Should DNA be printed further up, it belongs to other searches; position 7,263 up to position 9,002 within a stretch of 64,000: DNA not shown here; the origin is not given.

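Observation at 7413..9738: Two translationally coupled ATP-grasp ligases downstream of comF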

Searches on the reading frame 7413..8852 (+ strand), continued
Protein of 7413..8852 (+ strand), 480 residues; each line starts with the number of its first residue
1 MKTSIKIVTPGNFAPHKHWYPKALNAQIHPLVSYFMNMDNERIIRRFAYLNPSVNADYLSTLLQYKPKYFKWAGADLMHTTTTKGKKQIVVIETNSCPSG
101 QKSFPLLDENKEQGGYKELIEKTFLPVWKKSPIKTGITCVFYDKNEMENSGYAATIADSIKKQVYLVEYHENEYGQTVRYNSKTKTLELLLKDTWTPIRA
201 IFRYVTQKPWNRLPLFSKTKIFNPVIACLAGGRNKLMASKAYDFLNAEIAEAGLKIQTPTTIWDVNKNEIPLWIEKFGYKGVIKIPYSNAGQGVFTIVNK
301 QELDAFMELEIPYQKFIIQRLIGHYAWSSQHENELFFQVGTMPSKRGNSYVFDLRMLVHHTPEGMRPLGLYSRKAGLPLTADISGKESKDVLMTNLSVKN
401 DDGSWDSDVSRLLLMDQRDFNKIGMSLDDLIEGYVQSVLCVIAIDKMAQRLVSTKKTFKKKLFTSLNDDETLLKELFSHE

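Call 40: search_solved_structures(query=L007:9450-10463:+, max_evalue=0.001)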
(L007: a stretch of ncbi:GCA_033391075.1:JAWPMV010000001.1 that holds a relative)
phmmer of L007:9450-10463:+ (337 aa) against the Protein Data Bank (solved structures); distinct sequences matched with E-value up to 0.001: 6.
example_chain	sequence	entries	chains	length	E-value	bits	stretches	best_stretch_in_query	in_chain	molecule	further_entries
1gsa_A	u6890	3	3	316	9.8e-13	51.5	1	89-303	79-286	GLUTATHIONE SYNTHETASE | GLUTATHIONE BIOSYNTHETIC LIGASE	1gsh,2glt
1glv_A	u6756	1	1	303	2.5e-07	33.7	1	89-302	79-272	GLUTATHIONE SYNTHASE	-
5zct_A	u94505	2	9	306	1.8e-05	27.7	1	208-320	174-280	Ribosomal protein S6--L-glutamate ligase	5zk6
4iwx_A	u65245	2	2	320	2e-05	27.5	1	208-320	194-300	Ribosomal protein S6 modification protein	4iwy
7qyr_A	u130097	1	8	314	7.8e-05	25.6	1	153-322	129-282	Probable alpha-L-glutamate ligase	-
7qys_A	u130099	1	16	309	0.00016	24.6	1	206-302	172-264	Probable alpha-L-glutamate ligase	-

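Call 42: find_encoding_contigs(protein=P0006, flank=8000, max_places=2)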
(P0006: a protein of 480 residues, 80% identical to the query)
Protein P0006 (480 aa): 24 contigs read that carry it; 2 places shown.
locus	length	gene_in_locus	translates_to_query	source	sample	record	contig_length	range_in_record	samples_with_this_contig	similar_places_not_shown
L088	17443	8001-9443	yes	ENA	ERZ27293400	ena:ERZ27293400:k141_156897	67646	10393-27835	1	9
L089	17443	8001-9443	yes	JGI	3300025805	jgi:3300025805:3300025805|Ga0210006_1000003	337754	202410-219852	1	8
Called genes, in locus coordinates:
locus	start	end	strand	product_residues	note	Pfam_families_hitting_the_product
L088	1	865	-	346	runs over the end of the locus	PF13439:Glyco_transf_4, PF13579:Glyco_trans_4_4, PF00534:Glycos_transf_1, PF13692:Glyco_trans_1_4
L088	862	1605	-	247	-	PF05175:MTS, PF13489:Methyltransf_23, PF13679:Methyltransf_32 (weak), PF02353:CMAS, PF13847:Methyltransf_31, PF08241:Methyltransf_11, PF08242:Methyltransf_12, PF13649:Methyltransf_25, +1 more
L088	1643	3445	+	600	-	-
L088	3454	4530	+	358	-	PF01207:Dus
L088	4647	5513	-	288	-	PF00565:SNase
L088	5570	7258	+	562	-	PF13432:TPR_16 (faint), PF00515:TPR_1 (weak), PF07719:TPR_2 (faint), PF13176:TPR_7 (faint), PF13181:TPR_8 (faint), PF13374:TPR_10 (faint), PF13424:TPR_12 (faint), PF13414:TPR_11, +3 more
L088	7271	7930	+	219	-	PF00156:Pribosyltran (weak)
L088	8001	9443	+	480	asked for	-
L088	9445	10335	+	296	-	PF14397:ATPgrasp_ST (weak), PF02655:ATP-grasp_3, PF08443:RimK, PF14398:ATPgrasp_YheCD (faint), PF02786:CPSase_L_D2, PF07478:Dala_Dala_lig_C, PF02955:GSH-S_ATP, PF05770:Ins134_P3_kin (weak)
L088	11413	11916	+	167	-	-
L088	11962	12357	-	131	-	-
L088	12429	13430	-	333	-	PF14257:DUF4349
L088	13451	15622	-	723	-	PF17854:FtsK_alpha, PF01580:FtsK_SpoIIIE, PF09397:FtsK_gamma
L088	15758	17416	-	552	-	PF00753:Lactamase_B (weak), PF12706:Lactamase_B_2 (weak), PF22505:RNase_J_b_CASP, PF17770:RNase_J_C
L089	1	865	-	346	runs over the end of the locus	PF13439:Glyco_transf_4, PF13579:Glyco_trans_4_4, PF00534:Glycos_transf_1, PF13692:Glyco_trans_1_4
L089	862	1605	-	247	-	PF05175:MTS, PF13489:Methyltransf_23, PF13679:Methyltransf_32 (weak), PF02353:CMAS, PF13847:Methyltransf_31, PF08241:Methyltransf_11, PF08242:Methyltransf_12, PF13649:Methyltransf_25, +1 more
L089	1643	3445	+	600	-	-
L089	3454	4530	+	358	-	PF01207:Dus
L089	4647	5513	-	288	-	PF00565:SNase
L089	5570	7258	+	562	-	PF13432:TPR_16 (faint), PF00515:TPR_1 (weak), PF07719:TPR_2 (faint), PF13176:TPR_7 (faint), PF13181:TPR_8 (faint), PF13374:TPR_10 (faint), PF13424:TPR_12 (faint), PF13414:TPR_11, +3 more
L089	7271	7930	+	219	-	PF00156:Pribosyltran (weak)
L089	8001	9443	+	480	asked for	-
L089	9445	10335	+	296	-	PF14397:ATPgrasp_ST (weak), PF02655:ATP-grasp_3, PF08443:RimK, PF14398:ATPgrasp_YheCD (faint), PF02786:CPSase_L_D2, PF07478:Dala_Dala_lig_C, PF02955:GSH-S_ATP, PF05770:Ins134_P3_kin (weak)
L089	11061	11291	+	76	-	-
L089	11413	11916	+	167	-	-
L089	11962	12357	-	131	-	-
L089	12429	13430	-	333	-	PF14257:DUF4349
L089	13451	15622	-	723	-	PF17854:FtsK_alpha, PF01580:FtsK_SpoIIIE, PF09397:FtsK_gamma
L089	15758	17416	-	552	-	PF00753:Lactamase_B (weak), PF12706:Lactamase_B_2 (weak), PF22505:RNase_J_b_CASP, PF17770:RNase_J_C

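Call 43: find_encoding_contigs(protein=P0014, flank=8000, max_places=1)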
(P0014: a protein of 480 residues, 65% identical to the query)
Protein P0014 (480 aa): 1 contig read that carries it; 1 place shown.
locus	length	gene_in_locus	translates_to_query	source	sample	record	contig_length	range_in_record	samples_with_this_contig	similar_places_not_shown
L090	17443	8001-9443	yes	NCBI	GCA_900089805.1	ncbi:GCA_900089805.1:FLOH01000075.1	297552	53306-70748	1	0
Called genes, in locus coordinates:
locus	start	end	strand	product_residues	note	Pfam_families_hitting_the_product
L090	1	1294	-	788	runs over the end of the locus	PF02190:LON_substr_bdg, PF00004:AAA, PF07728:AAA_5 (weak), PF22667:Lon_lid, PF05362:Lon_C, PF13541:ChlI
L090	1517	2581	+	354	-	-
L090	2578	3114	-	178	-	-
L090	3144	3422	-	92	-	-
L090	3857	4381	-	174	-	PF00961:LAGLIDADG_1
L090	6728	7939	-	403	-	PF02540:NAD_synthase (weak), PF03054:tRNA_Me_trans, PF20259:tRNA_Me_trans_M, PF20258:tRNA_Me_trans_C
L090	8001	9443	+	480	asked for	-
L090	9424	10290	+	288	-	PF14397:ATPgrasp_ST (faint), PF02655:ATP-grasp_3, PF08443:RimK, PF02955:GSH-S_ATP (weak), PF18299:R2K_2 (weak)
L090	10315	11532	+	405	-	PF01071:GARS_A (weak), PF13535:ATP-grasp_4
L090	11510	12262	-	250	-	PF01509:TruB_N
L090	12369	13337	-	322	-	PF08014:MATCAP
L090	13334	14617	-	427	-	PF14397:ATPgrasp_ST, PF14398:ATPgrasp_YheCD (faint), PF08443:RimK (faint)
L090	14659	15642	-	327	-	PF14402:7TM_transglut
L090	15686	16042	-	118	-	PF04020:Phage_holin_4_2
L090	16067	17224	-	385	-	PF27096:UvrC_M, PF02151:UVR, PF08459:UvrC_RNaseH_dom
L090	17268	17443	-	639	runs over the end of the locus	PF01841:Transglut_core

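Call 44: find_encoding_contigs(protein=P0021, flank=8000, max_places=1)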
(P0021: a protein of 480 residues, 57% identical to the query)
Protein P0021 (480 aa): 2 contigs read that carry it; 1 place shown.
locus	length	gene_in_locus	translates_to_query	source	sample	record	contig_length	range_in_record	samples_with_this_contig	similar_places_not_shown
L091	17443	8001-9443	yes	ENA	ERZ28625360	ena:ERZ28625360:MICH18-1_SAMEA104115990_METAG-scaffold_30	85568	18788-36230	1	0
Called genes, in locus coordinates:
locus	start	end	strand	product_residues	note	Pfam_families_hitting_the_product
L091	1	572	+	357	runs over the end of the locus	PF17396:DUF1611_N, PF07755:DUF1611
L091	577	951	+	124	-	-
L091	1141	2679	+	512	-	-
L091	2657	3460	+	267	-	PF02633:Creatininase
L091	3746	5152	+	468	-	PF02784:Orn_Arg_deC_N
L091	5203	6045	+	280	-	PF00491:Arginase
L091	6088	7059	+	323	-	PF01916:DS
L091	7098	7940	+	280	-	PF00924:MS_channel_2nd, PF21082:MS_channel_3rd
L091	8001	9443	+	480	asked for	-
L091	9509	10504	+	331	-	PF02955:GSH-S_ATP, PF08443:RimK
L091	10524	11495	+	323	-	PF24827:AstE_AspA_cat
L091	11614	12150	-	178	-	PF13302:Acetyltransf_3, PF00583:Acetyltransf_1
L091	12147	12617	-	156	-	PF14109:GldH_lipo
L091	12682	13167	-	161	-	-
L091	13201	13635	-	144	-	-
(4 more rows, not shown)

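Call 49: search_solved_structures(query=A1, max_evalue=10, show_alignments=3)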
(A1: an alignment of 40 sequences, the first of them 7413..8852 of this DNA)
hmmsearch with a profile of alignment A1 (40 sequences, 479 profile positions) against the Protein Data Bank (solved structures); distinct sequences matched with E-value up to 10: 3.
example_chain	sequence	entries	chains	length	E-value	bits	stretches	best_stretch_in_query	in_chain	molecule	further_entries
7du6_A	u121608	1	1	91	0.058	14.9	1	410-443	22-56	mkDPBB_sym2 protein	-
7di1_A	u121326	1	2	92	0.31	12.5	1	403-443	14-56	mkDPBB_sym_86 protein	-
6gbs_A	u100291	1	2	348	1.7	10.1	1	38-80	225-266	Putative mRNA decapping protein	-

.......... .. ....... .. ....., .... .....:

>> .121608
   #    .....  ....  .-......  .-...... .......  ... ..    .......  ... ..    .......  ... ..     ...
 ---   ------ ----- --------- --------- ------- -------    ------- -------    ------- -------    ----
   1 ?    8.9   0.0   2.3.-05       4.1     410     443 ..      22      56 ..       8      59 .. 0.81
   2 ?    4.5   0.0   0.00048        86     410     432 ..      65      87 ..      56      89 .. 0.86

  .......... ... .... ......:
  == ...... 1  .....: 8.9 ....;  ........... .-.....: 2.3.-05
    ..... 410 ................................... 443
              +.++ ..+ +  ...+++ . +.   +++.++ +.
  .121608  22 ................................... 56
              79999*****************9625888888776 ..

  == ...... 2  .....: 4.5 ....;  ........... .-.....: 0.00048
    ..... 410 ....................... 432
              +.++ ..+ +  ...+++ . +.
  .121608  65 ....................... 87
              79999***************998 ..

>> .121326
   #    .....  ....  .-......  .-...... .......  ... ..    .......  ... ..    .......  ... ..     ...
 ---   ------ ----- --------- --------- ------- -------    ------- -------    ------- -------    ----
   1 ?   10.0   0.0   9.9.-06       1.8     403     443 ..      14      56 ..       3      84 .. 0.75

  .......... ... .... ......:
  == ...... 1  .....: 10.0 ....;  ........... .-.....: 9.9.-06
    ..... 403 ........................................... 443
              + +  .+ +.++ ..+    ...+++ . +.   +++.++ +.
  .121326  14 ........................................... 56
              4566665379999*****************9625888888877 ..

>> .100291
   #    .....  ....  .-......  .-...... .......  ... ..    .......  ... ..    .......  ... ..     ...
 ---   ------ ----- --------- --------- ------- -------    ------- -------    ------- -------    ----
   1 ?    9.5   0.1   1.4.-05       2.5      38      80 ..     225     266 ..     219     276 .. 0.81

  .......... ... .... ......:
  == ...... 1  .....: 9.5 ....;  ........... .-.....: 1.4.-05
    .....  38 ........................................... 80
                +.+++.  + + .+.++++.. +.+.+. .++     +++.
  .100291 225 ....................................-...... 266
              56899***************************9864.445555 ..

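Call 54: list_cluster_members(proteins=[P0152, P0154, P0155, P0163, P0170, P0189, P0196, P0215, P0221, P0255])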
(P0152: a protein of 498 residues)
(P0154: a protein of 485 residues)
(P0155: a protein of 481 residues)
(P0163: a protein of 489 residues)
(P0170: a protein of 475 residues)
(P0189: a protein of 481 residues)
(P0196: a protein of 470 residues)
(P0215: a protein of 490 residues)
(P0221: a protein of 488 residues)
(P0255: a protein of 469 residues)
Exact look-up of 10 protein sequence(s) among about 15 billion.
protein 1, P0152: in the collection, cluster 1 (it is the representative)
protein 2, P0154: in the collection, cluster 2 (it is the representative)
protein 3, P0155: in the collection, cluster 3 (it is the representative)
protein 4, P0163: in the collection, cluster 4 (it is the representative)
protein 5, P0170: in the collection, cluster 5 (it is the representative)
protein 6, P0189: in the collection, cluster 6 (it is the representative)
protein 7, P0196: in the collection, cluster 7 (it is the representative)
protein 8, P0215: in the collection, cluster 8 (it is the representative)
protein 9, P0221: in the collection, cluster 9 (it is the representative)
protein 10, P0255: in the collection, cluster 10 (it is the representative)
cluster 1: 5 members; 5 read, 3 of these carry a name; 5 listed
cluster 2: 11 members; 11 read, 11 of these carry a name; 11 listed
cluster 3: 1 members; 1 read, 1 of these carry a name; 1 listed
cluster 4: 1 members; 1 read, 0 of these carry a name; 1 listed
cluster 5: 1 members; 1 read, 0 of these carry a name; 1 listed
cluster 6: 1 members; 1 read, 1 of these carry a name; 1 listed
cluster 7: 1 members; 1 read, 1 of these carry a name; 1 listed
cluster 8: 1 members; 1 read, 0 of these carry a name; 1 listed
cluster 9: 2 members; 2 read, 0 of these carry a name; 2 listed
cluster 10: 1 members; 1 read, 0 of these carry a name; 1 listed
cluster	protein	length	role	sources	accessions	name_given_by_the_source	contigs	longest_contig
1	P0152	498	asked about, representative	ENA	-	-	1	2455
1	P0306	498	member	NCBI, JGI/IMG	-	hypothetical protein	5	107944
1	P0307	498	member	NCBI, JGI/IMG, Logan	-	hypothetical protein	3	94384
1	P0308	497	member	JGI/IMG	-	hypothetical protein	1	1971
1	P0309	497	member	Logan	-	-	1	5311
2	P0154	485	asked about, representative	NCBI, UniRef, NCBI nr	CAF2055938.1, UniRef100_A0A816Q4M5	unnamed protein product [Rotaria magnacalcarata] | Uncharacterized protein n=1 Tax=Rotaria magnacalcarata TaxID=392030 RepID=A0A816Q4M5_9BILA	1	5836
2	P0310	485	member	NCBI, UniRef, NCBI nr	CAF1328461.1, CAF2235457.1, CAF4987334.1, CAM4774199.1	unnamed protein product [Rotaria magnacalcarata] | Uncharacterized protein n=5 Tax=Rotaria magnacalcarata TaxID=392030 RepID=A0A815FTI6_9BILA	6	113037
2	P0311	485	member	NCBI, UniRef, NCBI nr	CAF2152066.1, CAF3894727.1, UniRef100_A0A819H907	unnamed protein product [Rotaria magnacalcarata] | Uncharacterized protein n=4 Tax=Rotaria magnacalcarata TaxID=392030 RepID=A0A819H907_9BILA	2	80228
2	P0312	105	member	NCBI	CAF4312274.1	unnamed protein product, partial [Rotaria magnacalcarata]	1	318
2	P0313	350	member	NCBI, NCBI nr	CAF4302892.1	unnamed protein product [Rotaria magnacalcarata]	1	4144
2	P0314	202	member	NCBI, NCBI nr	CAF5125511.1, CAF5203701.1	unnamed protein product [Rotaria magnacalcarata]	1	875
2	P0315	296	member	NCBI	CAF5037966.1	unnamed protein product, partial [Rotaria magnacalcarata]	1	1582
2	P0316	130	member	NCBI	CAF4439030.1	unnamed protein product, partial [Rotaria magnacalcarata]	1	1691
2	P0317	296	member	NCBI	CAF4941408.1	unnamed protein product, partial [Rotaria magnacalcarata]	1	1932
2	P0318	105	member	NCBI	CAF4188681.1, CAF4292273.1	unnamed protein product, partial [Rotaria magnacalcarata]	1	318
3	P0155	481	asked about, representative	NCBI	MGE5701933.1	MAG: hypothetical protein ACM32O_05345 [Clostridia bacterium]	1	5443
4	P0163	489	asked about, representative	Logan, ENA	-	-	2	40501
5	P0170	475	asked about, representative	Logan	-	-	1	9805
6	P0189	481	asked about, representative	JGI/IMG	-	hypothetical protein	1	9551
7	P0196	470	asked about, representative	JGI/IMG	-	hypothetical protein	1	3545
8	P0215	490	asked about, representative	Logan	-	-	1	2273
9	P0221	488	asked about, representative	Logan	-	-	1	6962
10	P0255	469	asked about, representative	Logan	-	-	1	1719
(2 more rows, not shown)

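Call 63: search_protein_families(library=phrogs, proteins=[window:7413-8852:+], max_evalue=0.01)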
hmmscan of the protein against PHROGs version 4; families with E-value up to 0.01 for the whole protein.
window:7413-8852:+ (480 aa): 0 families

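Call 64: search_protein_families(library=padloc, proteins=[window:7413-8852:+], max_evalue=0.01)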
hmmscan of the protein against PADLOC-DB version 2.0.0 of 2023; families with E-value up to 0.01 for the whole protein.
window:7413-8852:+ (480 aa): 0 families

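Call 69: find_encoding_contigs(protein=P0235, flank=8000, max_places=1)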
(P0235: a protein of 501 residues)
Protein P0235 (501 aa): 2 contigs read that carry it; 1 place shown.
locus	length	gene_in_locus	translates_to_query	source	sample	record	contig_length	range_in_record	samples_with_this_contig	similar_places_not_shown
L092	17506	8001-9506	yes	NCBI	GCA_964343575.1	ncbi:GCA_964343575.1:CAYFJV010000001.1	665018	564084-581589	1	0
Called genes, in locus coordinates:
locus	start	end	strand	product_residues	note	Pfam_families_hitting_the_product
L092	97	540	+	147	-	PF01090:Ribosomal_S19e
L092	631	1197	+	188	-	PF01198:Ribosomal_L31e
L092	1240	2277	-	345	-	-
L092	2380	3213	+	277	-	-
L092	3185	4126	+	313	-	PF08068:DKCLD, PF21238:Pus10_C, PF01509:TruB_N, PF16198:TruB_C_2, PF01472:PUA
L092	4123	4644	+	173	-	-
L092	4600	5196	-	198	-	PF00149:Metallophos, PF12850:Metallophos_2, PF14582:Metallophos_3 (faint)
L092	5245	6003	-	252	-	-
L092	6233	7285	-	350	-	PF01978:TrmB (faint), PF13404:HTH_AsnC-type, PF13412:HTH_24 (weak)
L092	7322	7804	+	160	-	PF01037:AsnC_trans_reg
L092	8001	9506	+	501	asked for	-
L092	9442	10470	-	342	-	PF24827:AstE_AspA_cat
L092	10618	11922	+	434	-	-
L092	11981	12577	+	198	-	PF11814:DUF3335, PF03412:Peptidase_C39 (faint)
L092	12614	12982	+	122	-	PF04014:MazE_antitoxin (weak)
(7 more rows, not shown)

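Call 70: find_encoding_contigs(protein=P0163, flank=8000, max_places=1)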
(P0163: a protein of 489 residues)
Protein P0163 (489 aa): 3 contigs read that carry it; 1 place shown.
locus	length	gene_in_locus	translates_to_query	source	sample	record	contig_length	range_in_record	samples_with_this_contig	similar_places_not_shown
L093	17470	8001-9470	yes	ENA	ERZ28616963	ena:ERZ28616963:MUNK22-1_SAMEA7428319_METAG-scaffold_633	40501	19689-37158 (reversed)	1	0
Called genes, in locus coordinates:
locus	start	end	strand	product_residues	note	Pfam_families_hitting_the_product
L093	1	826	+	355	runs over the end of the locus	-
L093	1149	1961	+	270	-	-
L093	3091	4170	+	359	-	-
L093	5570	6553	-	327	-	PF00106:adh_short, PF08659:KR (faint), PF13561:adh_short_C2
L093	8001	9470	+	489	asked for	-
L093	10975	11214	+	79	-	-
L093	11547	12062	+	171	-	-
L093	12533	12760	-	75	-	-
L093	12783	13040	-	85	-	PF01556:DnaJ_C (weak)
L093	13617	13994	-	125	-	PF00226:DnaJ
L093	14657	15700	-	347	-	PF01363:FYVE (weak)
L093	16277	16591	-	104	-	-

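Call 76: search_dna_similar(query=window:7413-8852:+, collection=plasmids, mode=protein, max_rows=10)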
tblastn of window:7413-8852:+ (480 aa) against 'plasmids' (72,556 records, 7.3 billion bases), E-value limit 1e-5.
Records with a match: 1; places in all: 1; records where one place covers at least 80% of the query: 1.
Best place of each record, by identity: <60% 1.
By first word of the organism name: Chondrinema 1.
By predicted mobility (MOB-suite, as given by PLSDB): non-mobilizable 1.
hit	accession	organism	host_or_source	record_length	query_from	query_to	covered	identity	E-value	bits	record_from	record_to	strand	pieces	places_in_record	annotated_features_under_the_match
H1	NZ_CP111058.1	Chondrinema litorale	Seaweed,red alga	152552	3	452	94%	49.6%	2e-144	464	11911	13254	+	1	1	hypothetical protein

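Call 77: search_dna_similar(query=window:7413-8852:+, collection=phages, mode=protein, max_rows=10)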
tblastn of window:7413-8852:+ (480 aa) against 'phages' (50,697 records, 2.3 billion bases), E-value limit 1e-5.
No match.
